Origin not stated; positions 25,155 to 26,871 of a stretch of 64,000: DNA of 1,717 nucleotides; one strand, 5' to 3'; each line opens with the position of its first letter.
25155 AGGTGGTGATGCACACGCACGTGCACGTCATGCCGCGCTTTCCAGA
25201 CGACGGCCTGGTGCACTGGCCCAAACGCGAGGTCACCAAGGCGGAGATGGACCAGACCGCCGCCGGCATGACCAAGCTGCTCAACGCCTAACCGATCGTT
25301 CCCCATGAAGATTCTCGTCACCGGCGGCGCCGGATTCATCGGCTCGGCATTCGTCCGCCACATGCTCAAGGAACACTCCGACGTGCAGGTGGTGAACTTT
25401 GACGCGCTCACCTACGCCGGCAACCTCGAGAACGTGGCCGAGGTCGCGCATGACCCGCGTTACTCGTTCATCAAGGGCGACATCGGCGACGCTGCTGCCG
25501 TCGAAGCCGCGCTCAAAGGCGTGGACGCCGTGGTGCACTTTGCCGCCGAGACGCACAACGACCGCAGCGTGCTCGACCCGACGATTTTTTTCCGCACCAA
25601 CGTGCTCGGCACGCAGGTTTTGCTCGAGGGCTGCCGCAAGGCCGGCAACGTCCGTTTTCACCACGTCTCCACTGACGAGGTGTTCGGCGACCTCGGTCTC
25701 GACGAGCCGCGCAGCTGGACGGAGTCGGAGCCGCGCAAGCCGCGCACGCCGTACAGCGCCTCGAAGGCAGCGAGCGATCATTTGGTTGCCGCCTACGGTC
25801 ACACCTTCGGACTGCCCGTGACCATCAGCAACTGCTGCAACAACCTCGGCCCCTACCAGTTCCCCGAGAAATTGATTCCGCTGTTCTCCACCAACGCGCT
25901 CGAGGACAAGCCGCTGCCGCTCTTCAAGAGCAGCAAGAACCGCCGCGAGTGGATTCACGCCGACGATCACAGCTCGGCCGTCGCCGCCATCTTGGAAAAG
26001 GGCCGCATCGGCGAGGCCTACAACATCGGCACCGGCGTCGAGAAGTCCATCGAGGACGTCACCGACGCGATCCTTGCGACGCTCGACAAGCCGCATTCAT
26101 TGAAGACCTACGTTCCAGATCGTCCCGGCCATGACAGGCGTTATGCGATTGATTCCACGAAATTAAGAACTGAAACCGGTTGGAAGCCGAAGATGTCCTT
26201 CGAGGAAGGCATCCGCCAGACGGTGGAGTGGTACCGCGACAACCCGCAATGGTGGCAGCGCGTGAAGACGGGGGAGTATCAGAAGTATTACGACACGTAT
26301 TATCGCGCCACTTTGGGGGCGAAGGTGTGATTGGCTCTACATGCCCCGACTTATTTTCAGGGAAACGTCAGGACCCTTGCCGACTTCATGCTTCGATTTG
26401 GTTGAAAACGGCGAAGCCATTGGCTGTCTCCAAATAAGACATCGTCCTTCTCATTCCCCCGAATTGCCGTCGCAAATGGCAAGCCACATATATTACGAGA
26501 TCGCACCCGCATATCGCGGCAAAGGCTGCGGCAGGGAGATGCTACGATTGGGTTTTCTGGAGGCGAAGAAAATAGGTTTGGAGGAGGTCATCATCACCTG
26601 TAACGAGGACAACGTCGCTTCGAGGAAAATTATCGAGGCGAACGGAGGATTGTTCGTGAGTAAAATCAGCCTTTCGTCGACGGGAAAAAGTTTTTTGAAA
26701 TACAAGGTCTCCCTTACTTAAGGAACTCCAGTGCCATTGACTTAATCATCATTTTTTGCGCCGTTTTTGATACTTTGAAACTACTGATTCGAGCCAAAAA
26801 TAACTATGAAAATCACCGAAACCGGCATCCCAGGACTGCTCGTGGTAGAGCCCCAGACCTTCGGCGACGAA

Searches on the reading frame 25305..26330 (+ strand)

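Call 63: search_protein_families(library=pfam, proteins=[window:25305-26330:+], max_evalue=0.0001)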
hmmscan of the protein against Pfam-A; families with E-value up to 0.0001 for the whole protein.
window:25305-26330:+ (341 aa): 10 families
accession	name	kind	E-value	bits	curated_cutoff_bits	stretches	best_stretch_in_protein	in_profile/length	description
PF16363.11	GDP_Man_Dehyd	-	5.6e-76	256.6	27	1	4-306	1-332/332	GDP-mannose 4,6 dehydratase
PF01370.27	Epimerase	-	4.7e-63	213.2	20.9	1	3-242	1-240/240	NAD dependent epimerase/dehydratase family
PF01073.25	3Beta_HSD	-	1.7e-20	73.6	22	1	4-162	1-158/280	3-beta hydroxysteroid dehydrogenase/isomerase family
PF04321.23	RmlD_sub_bind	-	3.1e-17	63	27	1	1-166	1-141/287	RmlD substrate binding domain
PF07993.18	NAD_binding_4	-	8.3e-17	61.6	20.1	1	5-176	1-203/258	Male sterility protein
PF02719.21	Polysacc_synt_2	-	6.9e-14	52.1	20.2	1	3-125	1-130/293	Polysaccharide biosynthesis protein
PF13460.12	NAD_binding_10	-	1.4e-11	45.1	27.2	1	7-163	1-133/184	NAD(P)H-binding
PF00106.31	adh_short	-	4.2e-07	30.1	26.6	0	3-74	3-72/195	short chain dehydrogenase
PF05368.20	NmrA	-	6.9e-07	29.6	27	1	2-81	4-78/298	NmrA-like family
PF03435.24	Sacchrp_dh_NADP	-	3.8e-05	24.4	25.1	1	8-92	5-87/129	Saccharopine dehydrogenase NADP binding domain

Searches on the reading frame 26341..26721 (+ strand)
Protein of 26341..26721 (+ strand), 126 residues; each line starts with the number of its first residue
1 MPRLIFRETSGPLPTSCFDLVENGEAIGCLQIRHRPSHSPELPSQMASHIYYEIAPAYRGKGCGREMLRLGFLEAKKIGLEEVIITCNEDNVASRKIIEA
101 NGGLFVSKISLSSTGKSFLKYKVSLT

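Call 63: search_protein_families(library=pfam, proteins=[window:26341-26721:+], max_evalue=0.0001)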
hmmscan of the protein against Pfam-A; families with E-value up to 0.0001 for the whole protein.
window:26341-26721:+ (126 aa): 3 families
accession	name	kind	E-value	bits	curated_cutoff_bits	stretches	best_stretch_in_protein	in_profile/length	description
PF13302.13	Acetyltransf_3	-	1.4e-09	39.2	25.4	1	20-102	58-136/138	Acetyltransferase (GNAT) domain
PF00583.31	Acetyltransf_1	-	2.5e-09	37.8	20.7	1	16-98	34-111/116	Acetyltransferase (GNAT) family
PF13508.13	Acetyltransf_7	-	3e-05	24.8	27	1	21-85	9-66/84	Acetyltransferase (GNAT) domain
